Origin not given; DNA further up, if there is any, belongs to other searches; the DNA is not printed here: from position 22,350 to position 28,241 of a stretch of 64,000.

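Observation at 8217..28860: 20.6-kb co-directional block joining a quinone-linked ETF/acyl-CoA dehydrogenase redox module to an orphan PfaA-like megasynthase, a single-chain carboxylase and a PPTase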

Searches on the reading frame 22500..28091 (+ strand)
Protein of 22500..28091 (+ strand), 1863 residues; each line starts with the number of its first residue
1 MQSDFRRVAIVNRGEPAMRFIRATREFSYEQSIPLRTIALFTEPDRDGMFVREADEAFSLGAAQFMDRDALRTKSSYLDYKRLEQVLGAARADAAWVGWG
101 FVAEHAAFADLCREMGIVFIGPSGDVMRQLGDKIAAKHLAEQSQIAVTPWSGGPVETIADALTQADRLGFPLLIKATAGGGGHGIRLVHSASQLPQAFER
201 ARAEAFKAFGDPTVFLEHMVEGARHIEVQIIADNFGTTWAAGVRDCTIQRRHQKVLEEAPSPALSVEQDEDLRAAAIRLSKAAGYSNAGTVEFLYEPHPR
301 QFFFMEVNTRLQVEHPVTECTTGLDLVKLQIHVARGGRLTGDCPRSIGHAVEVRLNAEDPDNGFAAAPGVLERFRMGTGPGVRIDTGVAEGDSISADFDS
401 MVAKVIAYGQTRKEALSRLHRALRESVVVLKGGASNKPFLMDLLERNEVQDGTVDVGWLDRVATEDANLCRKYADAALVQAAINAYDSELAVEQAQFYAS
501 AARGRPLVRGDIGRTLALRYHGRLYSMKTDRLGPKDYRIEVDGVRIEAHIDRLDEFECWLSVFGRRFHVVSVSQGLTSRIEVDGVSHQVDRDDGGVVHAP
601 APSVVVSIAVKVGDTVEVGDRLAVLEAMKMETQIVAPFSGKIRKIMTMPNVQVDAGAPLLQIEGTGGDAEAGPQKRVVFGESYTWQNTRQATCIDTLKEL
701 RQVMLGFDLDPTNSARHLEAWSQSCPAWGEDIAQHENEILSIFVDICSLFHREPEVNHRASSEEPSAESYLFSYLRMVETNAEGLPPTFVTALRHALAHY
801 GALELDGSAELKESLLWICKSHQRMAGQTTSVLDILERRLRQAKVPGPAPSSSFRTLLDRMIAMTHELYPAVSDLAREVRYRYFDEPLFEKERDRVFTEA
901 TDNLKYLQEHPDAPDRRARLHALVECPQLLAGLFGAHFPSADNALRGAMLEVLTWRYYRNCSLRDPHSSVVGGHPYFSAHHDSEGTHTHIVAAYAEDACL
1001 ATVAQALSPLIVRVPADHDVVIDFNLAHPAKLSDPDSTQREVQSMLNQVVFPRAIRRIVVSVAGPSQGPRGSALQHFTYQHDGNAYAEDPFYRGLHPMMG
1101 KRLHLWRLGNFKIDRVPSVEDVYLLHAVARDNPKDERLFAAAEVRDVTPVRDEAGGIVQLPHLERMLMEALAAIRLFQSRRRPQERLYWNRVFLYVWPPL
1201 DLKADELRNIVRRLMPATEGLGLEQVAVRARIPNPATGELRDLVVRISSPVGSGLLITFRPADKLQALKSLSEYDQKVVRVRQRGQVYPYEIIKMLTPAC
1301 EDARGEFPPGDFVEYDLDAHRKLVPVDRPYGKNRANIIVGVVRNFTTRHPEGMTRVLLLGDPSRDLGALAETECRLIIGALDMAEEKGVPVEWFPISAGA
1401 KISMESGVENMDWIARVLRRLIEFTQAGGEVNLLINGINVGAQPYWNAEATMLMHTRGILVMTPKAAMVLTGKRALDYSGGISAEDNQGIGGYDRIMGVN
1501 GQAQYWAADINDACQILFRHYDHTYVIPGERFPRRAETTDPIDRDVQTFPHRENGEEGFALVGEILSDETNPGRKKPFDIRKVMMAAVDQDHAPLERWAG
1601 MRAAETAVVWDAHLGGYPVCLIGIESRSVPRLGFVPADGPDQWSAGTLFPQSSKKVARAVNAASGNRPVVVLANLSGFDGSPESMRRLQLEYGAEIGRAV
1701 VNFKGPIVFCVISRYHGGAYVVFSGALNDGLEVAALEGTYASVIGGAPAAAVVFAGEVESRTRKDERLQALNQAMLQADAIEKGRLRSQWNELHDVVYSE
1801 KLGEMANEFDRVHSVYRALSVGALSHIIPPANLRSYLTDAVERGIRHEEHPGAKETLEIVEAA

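Call 3: search_protein_families(library=pfam, proteins=[window:22500-28091:+])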
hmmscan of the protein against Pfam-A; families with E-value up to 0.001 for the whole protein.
window:22500-28091:+ (1863 aa): 7 families
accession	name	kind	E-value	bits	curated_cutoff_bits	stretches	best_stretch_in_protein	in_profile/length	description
PF02786.22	CPSase_L_D2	-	3.4e-64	216.7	19.8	1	132-339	1-208/211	Carbamoyl-phosphate synthase L chain, ATP binding domain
PF01039.27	Carboxyl_trans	-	1.3e-34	120.1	22.3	1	1307-1842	18-476/493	Carboxyl transferase domain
PF02785.25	Biotin_carb_C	-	4.9e-30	104.3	32.4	1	352-460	1-107/108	Biotin carboxylase C-terminal domain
PF00289.28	Biotin_carb_N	-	2.7e-27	95.8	25.5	1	5-127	2-110/110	Biotin carboxylase, N-terminal domain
PF08326.17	ACC_central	-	2.7e-20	72.7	23.2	1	1047-1215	492-654/726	Acetyl-CoA carboxylase, central region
PF00364.28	Biotin_lipoyl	-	4.6e-15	55.6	22.1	1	597-662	3-73/73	Biotin-requiring enzyme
PF07478.18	Dala_Dala_lig_C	-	4.7e-08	33.2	24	1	165-309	32-174/204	D-ala D-ala ligase C-terminus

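Call 4: search_protein_families(library=ncbifam, proteins=[window:22500-28091:+])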
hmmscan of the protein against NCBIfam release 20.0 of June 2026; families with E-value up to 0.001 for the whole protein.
window:22500-28091:+ (1863 aa): 43 families (the best 25 are shown)
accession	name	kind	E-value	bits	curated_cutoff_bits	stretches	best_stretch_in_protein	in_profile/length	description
NF009554.0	PRK12999.1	equivalog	4.5e-153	511.6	965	2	3-461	3-454/1147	pyruvate carboxylase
NF006367.0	PRK08591.1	subfamily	3.1e-139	464.6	597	1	5-465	2-447/451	acetyl-CoA carboxylase biotin carboxylase subunit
TIGR02712.1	urea_carbox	equivalog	1.8e-137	459.9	1303.85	2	5-466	1-446/1201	urea carboxylase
NF006406.0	PRK08654.1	equivalog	6.5e-134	447.1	739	1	5-466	2-447/499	acetyl-CoA carboxylase biotin carboxylase subunit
TIGR01235.1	pyruv_carbox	equivalog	4.1e-131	438.5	1114.45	2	8-461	2-450/1143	pyruvate carboxylase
TIGR00514.1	accC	equivalog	1.7e-128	429.3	626.5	1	6-463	3-445/449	acetyl-CoA carboxylase biotin carboxylase subunit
NF004085.0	PRK05586.1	equivalog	3.1e-124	415.3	723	1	5-462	2-444/448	acetyl-CoA carboxylase biotin carboxylase subunit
NF009471.0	PRK12833.1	equivalog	4.5e-124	414.5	686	1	2-470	2-455/467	acetyl-CoA carboxylase biotin carboxylase subunit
NF005525.0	PRK07178.1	equivalog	4.9e-123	411.2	768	1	5-485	2-467/471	acetyl-CoA carboxylase biotin carboxylase subunit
NF006286.0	PRK08462.1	equivalog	3.1e-108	362.5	740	1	4-461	3-443/445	acetyl-CoA carboxylase biotin carboxylase subunit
NF006287.0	PRK08463.1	equivalog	8e-106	354.7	775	1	5-462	2-444/479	acetyl-CoA carboxylase subunit A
NF006761.0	PRK09282.1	domain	3.9e-14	52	402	1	532-663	462-590/591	pyruvate carboxylase subunit B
NF005117.0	PRK06549.1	equivalog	5.3e-14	52.9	159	1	591-662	58-129/130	acetyl-CoA carboxylase biotin carboxyl carrier protein subunit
NF004173.0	PRK05641.1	equivalog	3.4e-13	50.4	199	1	594-662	84-152/153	putative acetyl-CoA carboxylase biotin carboxyl carrier protein subunit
TIGR01205.1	D_ala_D_alaTIGR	subfamily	3.4e-12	46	245.65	1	111-309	85-285/318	D-alanine--D-alanine ligase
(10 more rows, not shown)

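Call 32: search_solved_structures(query=window:22500-28091:+, max_evalue=1e-20)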
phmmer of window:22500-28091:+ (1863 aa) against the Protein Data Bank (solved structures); distinct sequences matched with E-value up to 1e-20: 79 (the best 60 are shown).
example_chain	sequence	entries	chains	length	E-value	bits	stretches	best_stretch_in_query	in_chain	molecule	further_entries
9yx0_D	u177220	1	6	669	8.1e-108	364.8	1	4-663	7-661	biotin carboxylase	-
3u9s_A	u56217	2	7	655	1.1e-105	357.7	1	5-663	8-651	Methylcrotonyl-CoA carboxylase, alpha-subunit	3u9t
9tps_G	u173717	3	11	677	9.7e-105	354.6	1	5-461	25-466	Biotin carboxylase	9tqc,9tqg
8j4z_E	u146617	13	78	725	4e-102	345.9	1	5-494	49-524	Methylcrotonoyl-CoA carboxylase subunit alpha, mitochondrial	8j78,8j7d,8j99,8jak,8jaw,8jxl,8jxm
30hu_A3a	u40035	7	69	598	9e-102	344.8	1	3-439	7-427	Biotin-dependent acyl-coenzyme A carboxylase alpha3 subunit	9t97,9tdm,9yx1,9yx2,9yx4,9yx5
5mlk_A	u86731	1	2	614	1.5e-101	344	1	6-428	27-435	Acetyl-COA carboxylase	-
5csk_A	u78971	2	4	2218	2.1e-101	343.5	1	6-336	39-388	Acetyl-CoA carboxylase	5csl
7wta_A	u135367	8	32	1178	5e-101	342.3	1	5-461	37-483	Pyruvate carboxylase, mitochondrial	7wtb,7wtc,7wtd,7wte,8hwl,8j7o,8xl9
8hz5_A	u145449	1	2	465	7.8e-101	341.6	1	5-460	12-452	Biotin carboxylase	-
2vpq_A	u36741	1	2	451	1.3e-100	341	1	6-461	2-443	ACETYL-COA CARBOXYLASE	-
9eb7_A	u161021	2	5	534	3.3e-100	339.6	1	2-461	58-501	Biotin carboxylase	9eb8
9wkr_A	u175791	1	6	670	3.7e-97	329.5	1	4-662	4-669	Propionyl-CoA carboxylase alpha chain, mitochondrial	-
7ybu_A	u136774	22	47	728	5.2e-97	328.9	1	4-662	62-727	Propionyl-CoA carboxylase alpha chain, mitochondrial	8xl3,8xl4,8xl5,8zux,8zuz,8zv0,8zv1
6ybp_G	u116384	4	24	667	5.4e-97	328.9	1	5-461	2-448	Propionyl-CoA carboxylase alpha subunit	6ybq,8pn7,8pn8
4hnt_A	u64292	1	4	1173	1.4e-96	327.5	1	5-454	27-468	Pyruvate carboxylase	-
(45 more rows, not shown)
